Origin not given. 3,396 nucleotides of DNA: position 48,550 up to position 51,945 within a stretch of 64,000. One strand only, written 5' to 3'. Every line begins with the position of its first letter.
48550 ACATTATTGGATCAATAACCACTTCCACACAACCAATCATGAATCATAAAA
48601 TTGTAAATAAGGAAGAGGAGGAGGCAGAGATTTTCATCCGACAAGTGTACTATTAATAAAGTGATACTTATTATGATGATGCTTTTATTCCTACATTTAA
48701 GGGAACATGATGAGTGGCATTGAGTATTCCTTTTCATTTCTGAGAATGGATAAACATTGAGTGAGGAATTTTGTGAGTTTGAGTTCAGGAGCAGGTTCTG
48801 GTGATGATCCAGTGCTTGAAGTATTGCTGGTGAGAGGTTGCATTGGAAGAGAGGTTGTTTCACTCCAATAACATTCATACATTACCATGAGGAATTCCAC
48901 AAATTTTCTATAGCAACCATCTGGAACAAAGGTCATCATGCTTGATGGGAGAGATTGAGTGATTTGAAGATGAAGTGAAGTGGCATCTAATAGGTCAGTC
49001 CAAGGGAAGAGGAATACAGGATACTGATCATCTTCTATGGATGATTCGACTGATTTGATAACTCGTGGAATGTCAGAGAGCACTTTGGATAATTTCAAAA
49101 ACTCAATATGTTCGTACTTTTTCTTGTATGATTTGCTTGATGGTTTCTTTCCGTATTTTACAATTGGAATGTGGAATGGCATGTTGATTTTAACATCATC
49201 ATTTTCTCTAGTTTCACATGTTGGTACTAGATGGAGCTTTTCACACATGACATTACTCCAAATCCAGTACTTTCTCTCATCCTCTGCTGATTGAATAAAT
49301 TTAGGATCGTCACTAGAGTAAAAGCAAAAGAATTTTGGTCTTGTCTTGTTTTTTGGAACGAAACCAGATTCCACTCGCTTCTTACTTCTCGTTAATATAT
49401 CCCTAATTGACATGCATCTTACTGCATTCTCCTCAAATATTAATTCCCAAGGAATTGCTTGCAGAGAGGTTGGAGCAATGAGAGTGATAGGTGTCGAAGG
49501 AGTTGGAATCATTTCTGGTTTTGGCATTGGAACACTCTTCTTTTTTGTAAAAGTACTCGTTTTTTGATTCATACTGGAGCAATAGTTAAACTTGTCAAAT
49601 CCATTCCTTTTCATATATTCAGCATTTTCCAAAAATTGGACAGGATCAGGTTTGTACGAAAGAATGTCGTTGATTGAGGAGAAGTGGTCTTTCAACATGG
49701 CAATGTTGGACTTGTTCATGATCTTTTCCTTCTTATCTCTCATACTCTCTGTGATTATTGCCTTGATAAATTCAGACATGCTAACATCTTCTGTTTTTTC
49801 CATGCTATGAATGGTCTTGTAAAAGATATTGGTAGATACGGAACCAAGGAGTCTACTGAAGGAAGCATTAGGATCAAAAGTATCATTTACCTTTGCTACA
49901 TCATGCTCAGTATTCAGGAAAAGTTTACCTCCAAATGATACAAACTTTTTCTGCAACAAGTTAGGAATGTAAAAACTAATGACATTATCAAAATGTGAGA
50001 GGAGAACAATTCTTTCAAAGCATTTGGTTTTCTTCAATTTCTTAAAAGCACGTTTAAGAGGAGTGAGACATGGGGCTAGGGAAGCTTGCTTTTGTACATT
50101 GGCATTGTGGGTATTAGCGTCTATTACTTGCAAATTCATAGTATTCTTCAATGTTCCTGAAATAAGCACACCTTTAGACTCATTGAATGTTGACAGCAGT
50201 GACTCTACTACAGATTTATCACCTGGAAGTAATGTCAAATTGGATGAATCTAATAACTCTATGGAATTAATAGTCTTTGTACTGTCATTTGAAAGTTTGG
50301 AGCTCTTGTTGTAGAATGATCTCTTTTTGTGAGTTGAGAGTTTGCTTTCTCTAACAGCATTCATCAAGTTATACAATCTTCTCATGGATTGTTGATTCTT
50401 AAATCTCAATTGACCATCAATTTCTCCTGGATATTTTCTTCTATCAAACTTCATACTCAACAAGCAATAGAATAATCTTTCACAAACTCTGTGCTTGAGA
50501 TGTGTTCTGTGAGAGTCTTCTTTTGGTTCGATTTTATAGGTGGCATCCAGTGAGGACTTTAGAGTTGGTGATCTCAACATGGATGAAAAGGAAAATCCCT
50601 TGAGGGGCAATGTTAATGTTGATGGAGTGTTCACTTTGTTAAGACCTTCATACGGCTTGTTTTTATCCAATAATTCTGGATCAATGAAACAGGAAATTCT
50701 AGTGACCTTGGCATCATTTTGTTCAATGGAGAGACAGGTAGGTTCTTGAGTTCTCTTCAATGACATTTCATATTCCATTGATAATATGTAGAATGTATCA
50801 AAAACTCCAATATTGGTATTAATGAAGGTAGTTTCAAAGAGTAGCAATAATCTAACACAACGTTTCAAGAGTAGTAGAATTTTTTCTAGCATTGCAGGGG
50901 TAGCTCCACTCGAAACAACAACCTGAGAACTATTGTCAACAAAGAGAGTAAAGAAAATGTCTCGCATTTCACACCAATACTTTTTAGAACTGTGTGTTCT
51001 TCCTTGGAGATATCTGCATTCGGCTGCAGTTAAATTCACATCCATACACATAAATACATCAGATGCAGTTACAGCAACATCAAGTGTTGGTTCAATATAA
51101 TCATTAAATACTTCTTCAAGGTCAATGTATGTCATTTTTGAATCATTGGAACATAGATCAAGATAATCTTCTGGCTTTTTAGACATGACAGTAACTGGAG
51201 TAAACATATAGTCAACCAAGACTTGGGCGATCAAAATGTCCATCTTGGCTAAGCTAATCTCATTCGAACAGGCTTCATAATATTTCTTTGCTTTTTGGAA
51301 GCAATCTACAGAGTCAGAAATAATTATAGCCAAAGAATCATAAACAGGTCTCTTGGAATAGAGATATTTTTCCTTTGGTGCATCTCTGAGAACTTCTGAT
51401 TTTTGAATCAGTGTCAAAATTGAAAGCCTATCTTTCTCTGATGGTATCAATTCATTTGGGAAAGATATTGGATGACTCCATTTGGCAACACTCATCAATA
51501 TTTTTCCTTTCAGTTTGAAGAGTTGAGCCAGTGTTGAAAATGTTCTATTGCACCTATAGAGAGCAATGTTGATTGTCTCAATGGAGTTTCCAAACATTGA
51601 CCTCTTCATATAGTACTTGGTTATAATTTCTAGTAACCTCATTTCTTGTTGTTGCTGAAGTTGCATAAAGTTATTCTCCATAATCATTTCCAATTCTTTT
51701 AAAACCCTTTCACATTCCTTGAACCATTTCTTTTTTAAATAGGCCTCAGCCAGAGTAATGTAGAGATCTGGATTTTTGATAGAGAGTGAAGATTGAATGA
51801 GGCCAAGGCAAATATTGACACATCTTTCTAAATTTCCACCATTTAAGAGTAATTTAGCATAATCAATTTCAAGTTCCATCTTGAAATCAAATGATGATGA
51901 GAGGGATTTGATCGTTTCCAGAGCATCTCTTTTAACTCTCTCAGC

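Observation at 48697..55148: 2.1k-aa TPR-like giant protein of unknown function whose real start lies in a 100-nt 5' mini-exon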

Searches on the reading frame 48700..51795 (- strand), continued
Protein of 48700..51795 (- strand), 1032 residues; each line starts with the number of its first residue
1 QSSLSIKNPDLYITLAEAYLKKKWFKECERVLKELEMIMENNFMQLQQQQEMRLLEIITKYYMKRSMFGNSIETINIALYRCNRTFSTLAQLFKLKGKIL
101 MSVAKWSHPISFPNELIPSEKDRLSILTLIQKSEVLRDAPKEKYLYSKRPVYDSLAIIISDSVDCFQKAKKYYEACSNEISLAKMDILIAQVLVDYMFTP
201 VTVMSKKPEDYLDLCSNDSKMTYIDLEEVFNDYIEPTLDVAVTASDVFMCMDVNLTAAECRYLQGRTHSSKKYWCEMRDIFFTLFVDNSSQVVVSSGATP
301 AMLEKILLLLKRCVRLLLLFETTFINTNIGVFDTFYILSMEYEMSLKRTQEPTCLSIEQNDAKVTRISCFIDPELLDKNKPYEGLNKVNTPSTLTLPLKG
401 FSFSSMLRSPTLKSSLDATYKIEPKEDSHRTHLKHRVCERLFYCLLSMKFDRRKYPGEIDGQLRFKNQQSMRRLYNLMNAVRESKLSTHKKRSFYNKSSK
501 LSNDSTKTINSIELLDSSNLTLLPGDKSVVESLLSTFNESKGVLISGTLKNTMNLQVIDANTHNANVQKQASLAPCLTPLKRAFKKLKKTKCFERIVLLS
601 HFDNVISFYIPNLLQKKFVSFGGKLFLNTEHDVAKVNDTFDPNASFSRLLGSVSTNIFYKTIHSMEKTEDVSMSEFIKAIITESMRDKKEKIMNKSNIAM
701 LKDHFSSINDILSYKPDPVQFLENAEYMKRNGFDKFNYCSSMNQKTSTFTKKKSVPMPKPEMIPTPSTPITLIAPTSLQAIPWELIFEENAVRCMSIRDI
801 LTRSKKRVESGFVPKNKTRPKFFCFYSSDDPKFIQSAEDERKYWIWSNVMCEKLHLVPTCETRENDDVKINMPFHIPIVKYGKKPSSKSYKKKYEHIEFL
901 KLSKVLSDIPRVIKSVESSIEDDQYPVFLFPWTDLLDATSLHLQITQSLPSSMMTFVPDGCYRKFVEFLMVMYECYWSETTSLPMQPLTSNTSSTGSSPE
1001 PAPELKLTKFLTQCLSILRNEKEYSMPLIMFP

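Call 88: list_cluster_members(proteins=[P0041, P0042, P0043, P0056, P0062, P0064, P0066, P0076, P0077, P0079])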
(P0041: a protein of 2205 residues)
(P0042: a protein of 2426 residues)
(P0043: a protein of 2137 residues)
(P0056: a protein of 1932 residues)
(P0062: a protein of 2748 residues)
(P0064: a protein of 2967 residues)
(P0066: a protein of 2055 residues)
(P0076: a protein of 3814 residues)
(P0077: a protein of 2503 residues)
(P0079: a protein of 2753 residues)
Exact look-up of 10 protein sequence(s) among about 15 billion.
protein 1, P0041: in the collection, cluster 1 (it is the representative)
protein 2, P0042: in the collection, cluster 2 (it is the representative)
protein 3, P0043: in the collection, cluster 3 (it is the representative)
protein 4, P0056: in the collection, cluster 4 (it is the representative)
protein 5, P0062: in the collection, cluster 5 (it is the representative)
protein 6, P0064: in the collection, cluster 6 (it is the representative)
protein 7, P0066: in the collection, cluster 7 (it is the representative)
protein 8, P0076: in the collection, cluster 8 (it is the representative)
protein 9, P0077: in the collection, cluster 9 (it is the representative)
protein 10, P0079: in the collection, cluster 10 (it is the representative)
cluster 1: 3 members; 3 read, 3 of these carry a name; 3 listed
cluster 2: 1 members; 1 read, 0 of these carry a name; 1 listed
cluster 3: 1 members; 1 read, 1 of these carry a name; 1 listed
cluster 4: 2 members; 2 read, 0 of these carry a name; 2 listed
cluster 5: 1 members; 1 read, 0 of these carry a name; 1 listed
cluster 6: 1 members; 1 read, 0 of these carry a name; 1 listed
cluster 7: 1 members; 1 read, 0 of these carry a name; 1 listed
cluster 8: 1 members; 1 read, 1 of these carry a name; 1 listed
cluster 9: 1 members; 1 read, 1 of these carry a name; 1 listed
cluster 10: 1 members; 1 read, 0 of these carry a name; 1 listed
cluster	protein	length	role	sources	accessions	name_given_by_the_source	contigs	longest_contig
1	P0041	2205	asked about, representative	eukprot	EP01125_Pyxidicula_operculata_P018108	TRINITY_DN6409_c1_g1_i1.p1 TRINITY_DN6409_c1_g1~~TRINITY_DN6409_c1_g1_i1.p1 ORF ...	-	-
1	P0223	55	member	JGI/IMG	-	hypothetical protein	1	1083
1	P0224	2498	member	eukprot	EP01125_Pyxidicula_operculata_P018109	TRINITY_DN6409_c1_g1_i3.p1 TRINITY_DN6409_c1_g1~~TRINITY_DN6409_c1_g1_i3.p1 ORF ...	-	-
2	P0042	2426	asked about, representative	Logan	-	-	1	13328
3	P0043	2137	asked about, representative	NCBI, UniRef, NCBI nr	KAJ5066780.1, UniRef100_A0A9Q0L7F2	hypothetical protein M0811_03124 [Anaeramoeba ignava] | Uncharacterized protein n=1 Tax=Anaeramoeba ignava TaxID=1746090 RepID=A0A9Q0L7F2_ANAIG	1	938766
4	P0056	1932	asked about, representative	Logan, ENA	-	-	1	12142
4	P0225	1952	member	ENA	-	-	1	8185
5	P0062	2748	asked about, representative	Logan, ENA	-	-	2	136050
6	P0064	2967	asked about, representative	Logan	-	-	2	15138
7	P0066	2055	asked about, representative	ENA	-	-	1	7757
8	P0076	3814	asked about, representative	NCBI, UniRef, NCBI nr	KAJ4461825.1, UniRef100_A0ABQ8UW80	hypothetical protein PAPYR_1492 [Paratrimastix pyriformis] | Uncharacterized protein n=1 Tax=Paratrimastix pyriformis TaxID=342808 ...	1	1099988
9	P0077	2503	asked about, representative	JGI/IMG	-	hypothetical protein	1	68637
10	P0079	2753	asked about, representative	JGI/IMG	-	-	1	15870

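Call 97: search_protein_families(library=pfam, proteins=[P0049, P0019, P0007, P0065], max_evalue=1)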
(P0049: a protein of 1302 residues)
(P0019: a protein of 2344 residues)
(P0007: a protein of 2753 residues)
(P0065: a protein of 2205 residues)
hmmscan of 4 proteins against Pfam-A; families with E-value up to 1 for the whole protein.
P0049 (1302 aa): 5 families
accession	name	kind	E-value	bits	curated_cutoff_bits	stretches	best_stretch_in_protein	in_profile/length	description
PF13424.12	TPR_12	-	0.0041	17.7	30.1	1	7-73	5-73/77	Tetratricopeptide repeat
PF01535.26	PPR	-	0.018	15.7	25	1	165-187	6-28/31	PPR repeat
PF14559.12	TPR_19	-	0.16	12.8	25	0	119-152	22-55/68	Tetratricopeptide repeat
PF13428.12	TPR_14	-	0.24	12.6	23.5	0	54-72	10-28/44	Tetratricopeptide repeat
PF17874.7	TPR_MalT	-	0.33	10.6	45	1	45-193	118-274/336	MalT-like TPR region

P0019 (2344 aa): 12 families
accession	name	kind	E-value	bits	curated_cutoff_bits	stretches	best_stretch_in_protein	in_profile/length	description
PF13424.12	TPR_12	-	1.8e-11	44.5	30.1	1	1036-1102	6-74/77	Tetratricopeptide repeat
PF07719.23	TPR_2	-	7.8e-09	35.4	27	0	1221-1249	6-34/34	Tetratricopeptide repeat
PF00515.34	TPR_1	-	3.8e-05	23.8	27.8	0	1082-1100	10-28/34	Tetratricopeptide repeat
PF03568.22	Peptidase_C50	-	7.5e-05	22.5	27.8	1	2015-2149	136-260/395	Peptidase family C50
PF14559.12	TPR_19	-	0.0008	20.1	25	0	1145-1200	6-58/68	Tetratricopeptide repeat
PF13181.12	TPR_8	-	0.0015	19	25.7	1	1079-1102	7-30/34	Tetratricopeptide repeat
PF13176.12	TPR_7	-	0.0061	17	27.9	0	1081-1107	7-32/36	Tetratricopeptide repeat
PF13428.12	TPR_14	-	0.0084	17.2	23.5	0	1081-1102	9-30/44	Tetratricopeptide repeat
PF23300.3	HEAT_Nup120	-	0.015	15.6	29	1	1080-1198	33-156/170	Nucleoporin Nup120, HEAT repeats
PF13174.12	TPR_6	-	0.079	14.1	26.3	0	1447-1472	2-27/33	Tetratricopeptide repeat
PF20993.2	CENPH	-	0.22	12.1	27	0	1599-1751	52-172/175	CENPH protein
PF25068.1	ARM_TT21_4th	-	0.43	11.3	30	1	1047-1104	13-63/153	Tetratricopeptide repeat protein 21 forth ARM domain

P0007 (2753 aa): 1 family
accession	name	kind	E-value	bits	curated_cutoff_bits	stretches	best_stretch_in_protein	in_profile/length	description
PF13424.12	TPR_12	-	0.027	15.1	30.1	0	1098-1150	14-68/77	Tetratricopeptide repeat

P0065 (2205 aa): 2 families
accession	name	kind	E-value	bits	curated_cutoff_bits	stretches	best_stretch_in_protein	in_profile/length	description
PF03002.20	Somatostatin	-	0.035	14.5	20.3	1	1114-1122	7-15/18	Somatostatin/Cortistatin family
PF13424.12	TPR_12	-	0.037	14.7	30.1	1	645-709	5-71/77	Tetratricopeptide repeat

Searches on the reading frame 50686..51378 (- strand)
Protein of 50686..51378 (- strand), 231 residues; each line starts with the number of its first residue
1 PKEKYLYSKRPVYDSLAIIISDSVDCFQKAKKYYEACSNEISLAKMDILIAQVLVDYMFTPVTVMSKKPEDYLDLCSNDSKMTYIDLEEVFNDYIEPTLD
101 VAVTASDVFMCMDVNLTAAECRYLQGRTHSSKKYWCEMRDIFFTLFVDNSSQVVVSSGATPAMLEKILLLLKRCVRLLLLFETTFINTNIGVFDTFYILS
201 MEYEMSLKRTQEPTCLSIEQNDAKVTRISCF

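Call 95: search_solved_structures(query=A5, max_evalue=10, show_alignments=2)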
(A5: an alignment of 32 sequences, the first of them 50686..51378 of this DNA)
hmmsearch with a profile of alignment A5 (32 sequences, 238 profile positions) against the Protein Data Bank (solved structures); distinct sequences matched with E-value up to 10: 8.
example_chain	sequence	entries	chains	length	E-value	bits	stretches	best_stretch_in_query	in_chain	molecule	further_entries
9mm5_A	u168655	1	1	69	0.02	17.3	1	16-49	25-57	De novo designed minibinder - dC2_049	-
4xa1_A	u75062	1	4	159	0.55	12.6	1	16-102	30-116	Gp7-MYH7(1173-1238)-EB1 chimera protein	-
6ip1_E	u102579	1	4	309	1.7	11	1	13-48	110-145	Alpha-soluble NSF attachment protein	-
2r5t_A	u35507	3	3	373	1.7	11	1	53-129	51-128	Serine/threonine-protein kinase Sgk1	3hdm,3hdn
9ojz_J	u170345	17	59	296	1.7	11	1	13-48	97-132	Alpha-soluble NSF attachment protein | Alpha-soluble NSF attachment protein isoform X2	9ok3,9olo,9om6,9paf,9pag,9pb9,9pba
3j96_G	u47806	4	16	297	1.7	11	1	13-48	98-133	Alpha-soluble NSF attachment protein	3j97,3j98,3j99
6mdm_K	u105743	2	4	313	1.8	10.9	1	13-48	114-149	Alpha-soluble NSF attachment protein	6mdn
9pcx_I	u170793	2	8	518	6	9.2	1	13-48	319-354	Synaptosomal-associated protein 25,Synaptosomal-associated protein 25, Alpha-soluble NSF a | Synaptosomal-associated protein 25,Synaptosomal-associated protein 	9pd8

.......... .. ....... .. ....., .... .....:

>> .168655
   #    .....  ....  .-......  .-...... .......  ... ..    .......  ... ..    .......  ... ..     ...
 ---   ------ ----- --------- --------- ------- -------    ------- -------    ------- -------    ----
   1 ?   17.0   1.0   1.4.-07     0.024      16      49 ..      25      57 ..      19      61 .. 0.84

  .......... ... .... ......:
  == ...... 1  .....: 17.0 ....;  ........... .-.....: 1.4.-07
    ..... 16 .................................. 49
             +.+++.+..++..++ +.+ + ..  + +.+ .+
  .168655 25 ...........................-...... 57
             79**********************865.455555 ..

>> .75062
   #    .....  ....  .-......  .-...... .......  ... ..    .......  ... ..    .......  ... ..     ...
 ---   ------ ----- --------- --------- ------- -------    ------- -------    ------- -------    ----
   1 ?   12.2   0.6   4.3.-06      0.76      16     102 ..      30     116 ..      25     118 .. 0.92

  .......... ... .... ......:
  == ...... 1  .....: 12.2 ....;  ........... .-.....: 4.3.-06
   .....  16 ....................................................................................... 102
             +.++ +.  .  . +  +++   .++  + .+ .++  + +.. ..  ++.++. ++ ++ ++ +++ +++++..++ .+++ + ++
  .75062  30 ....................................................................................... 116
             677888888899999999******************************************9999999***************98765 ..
